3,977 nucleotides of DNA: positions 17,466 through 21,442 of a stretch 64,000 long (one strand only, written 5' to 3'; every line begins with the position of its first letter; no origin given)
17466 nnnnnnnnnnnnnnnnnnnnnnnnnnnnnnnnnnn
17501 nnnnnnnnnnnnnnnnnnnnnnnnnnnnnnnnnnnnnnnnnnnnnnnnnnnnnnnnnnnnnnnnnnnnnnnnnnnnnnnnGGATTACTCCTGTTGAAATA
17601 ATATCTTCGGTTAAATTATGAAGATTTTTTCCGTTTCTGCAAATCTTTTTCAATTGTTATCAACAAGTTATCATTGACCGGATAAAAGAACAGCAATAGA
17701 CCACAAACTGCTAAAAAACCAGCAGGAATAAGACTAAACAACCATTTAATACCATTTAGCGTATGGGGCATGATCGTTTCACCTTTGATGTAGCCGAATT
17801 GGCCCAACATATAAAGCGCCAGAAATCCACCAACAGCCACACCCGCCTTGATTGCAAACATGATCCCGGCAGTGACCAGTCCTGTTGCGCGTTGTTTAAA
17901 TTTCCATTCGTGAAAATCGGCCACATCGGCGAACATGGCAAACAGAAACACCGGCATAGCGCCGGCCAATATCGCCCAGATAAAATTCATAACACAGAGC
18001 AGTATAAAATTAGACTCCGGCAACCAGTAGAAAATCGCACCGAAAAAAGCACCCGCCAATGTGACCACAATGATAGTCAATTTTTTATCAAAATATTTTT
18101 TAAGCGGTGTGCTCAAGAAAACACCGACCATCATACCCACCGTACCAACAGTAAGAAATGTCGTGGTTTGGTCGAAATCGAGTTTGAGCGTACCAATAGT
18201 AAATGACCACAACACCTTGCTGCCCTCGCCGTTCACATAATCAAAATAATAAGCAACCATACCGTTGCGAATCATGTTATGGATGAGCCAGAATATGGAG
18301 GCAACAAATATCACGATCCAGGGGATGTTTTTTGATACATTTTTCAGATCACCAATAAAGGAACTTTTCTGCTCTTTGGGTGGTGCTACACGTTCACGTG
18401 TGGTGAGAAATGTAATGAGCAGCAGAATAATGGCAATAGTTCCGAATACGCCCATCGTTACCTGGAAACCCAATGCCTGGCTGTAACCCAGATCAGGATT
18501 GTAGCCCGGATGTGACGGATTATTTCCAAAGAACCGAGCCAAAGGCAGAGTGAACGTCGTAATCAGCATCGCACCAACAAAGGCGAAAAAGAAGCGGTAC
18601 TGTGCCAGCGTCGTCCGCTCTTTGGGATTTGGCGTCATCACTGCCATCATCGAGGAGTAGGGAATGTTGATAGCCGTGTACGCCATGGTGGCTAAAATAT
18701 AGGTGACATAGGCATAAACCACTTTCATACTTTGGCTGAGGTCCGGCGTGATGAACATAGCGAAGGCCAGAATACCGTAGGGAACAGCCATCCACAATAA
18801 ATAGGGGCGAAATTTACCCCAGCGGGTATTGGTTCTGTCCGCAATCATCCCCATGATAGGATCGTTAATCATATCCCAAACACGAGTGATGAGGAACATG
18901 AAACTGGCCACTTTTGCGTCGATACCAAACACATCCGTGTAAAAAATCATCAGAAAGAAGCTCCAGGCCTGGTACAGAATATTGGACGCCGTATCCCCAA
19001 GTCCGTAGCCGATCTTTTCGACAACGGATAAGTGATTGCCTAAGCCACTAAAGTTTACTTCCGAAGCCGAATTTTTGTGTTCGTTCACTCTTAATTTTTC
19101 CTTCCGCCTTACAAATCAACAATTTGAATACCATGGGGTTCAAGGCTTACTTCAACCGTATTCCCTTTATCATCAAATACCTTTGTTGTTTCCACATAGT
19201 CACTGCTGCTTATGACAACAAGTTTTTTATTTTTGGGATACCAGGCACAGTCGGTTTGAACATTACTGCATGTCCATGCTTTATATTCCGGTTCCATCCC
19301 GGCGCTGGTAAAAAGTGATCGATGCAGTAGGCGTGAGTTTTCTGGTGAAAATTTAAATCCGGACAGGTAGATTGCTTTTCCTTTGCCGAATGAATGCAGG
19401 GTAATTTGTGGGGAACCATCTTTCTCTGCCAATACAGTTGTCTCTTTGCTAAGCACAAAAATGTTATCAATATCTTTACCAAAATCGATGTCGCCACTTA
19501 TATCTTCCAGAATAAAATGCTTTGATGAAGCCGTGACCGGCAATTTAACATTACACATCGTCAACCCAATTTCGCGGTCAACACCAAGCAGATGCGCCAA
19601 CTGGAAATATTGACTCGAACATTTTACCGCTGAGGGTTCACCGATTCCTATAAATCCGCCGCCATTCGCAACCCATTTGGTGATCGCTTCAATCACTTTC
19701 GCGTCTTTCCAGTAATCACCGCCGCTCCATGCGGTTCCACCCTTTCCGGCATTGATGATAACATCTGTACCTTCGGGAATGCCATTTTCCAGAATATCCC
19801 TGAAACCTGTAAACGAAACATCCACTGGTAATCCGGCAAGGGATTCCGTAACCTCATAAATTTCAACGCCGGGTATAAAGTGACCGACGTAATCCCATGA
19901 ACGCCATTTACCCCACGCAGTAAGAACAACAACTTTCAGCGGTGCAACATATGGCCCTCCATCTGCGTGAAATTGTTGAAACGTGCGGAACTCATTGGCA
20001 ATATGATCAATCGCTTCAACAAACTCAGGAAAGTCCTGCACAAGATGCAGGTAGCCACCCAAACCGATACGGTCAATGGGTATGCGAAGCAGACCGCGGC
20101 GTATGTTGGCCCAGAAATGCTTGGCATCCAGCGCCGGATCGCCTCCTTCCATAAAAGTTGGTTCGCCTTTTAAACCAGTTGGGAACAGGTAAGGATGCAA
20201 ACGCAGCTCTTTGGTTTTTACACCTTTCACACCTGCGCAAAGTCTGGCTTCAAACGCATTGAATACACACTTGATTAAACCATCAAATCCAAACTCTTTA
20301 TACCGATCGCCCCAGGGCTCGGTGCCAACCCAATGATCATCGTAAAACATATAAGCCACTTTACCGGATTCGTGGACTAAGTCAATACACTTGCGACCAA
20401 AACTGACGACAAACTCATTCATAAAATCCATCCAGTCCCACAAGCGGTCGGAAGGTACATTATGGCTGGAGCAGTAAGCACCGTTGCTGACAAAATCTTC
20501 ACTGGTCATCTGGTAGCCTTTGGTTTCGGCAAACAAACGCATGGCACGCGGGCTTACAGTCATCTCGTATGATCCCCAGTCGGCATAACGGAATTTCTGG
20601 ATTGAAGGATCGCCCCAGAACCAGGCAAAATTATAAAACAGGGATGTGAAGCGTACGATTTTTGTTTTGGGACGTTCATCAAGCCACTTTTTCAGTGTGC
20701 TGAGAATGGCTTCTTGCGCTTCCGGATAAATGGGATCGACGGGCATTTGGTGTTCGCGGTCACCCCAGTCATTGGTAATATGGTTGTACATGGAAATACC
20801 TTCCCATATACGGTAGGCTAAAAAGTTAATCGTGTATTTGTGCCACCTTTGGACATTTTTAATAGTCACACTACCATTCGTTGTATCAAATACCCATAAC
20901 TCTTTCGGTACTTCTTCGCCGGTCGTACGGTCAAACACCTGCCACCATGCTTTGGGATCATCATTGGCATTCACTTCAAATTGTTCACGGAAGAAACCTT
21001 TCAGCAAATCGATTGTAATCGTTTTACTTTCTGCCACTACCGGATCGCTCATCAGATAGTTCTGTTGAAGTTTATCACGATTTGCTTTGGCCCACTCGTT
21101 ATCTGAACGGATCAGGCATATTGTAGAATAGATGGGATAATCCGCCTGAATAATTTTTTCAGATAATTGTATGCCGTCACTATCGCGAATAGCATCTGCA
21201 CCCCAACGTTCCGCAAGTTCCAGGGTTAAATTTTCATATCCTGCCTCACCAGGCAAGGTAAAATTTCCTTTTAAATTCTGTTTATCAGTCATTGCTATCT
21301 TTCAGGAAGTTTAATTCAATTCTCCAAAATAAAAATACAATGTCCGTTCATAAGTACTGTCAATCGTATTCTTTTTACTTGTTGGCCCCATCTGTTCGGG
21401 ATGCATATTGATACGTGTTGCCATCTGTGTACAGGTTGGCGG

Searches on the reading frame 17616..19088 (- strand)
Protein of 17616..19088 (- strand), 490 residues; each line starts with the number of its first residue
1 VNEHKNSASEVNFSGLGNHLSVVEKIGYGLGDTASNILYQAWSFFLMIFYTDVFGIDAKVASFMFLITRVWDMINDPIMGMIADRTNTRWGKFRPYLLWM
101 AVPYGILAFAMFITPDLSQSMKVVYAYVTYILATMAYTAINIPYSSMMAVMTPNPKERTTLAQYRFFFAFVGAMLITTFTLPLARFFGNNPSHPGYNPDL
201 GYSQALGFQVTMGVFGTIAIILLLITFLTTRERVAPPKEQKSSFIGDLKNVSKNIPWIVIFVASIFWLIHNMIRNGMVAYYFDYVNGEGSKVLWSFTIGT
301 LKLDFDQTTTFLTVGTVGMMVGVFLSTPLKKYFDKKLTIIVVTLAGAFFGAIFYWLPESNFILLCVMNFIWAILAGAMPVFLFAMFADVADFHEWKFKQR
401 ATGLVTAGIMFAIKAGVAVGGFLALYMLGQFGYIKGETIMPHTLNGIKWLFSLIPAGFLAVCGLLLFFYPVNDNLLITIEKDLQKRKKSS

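Call 13: search_protein_families(library=pfam, proteins=[window:17616-19088:-], max_evalue=0.00001)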
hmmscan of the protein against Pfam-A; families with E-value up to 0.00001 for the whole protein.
window:17616-19088:- (490 aa): 2 families
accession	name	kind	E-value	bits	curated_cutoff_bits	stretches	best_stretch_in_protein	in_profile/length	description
PF13347.12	MFS_2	-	5.1e-96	322.3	27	2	27-301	1-270/427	MFS/sugar transport protein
PF07690.21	MFS_1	-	2.8e-12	46.7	33.4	1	204-390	146-323/347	Major Facilitator Superfamily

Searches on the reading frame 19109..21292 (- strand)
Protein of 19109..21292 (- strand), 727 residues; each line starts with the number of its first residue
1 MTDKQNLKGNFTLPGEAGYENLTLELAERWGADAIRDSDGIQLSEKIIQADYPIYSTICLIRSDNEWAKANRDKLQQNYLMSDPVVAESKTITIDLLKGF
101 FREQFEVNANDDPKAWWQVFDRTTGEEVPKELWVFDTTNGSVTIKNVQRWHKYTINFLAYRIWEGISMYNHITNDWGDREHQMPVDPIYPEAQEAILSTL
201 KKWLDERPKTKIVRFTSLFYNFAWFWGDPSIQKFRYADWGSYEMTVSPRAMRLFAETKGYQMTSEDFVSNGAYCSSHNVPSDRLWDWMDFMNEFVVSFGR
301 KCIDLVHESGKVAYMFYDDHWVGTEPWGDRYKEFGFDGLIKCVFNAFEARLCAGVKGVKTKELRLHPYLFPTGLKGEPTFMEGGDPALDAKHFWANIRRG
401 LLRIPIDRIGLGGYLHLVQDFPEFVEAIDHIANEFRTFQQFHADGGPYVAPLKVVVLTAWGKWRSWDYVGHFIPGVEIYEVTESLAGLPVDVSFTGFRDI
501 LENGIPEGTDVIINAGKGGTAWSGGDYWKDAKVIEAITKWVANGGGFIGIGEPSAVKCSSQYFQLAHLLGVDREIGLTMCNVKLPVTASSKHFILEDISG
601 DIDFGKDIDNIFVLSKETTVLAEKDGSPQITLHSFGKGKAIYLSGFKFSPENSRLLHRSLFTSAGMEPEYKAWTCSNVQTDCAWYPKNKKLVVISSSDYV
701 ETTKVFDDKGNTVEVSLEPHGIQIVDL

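Call 13: search_protein_families(library=pfam, proteins=[window:19109-21292:-], max_evalue=0.00001)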
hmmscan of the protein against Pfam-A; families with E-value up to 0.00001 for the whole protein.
window:19109-21292:- (727 aa): 3 families
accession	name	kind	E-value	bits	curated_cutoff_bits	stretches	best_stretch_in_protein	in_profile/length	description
PF09508.16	Lact_bio_phlase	-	2e-194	646.4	26.6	1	9-449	1-433/434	Lacto-N-biose phosphorylase N-terminal TIM barrel domain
PF17385.8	LBP_M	-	1.3e-77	260.8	25.2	1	453-667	1-220/221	Lacto-N-biose phosphorylase central domain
PF17386.8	LBP_C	-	7.7e-15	54.9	26.6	1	673-724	1-52/53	Lacto-N-biose phosphorylase C-terminal domain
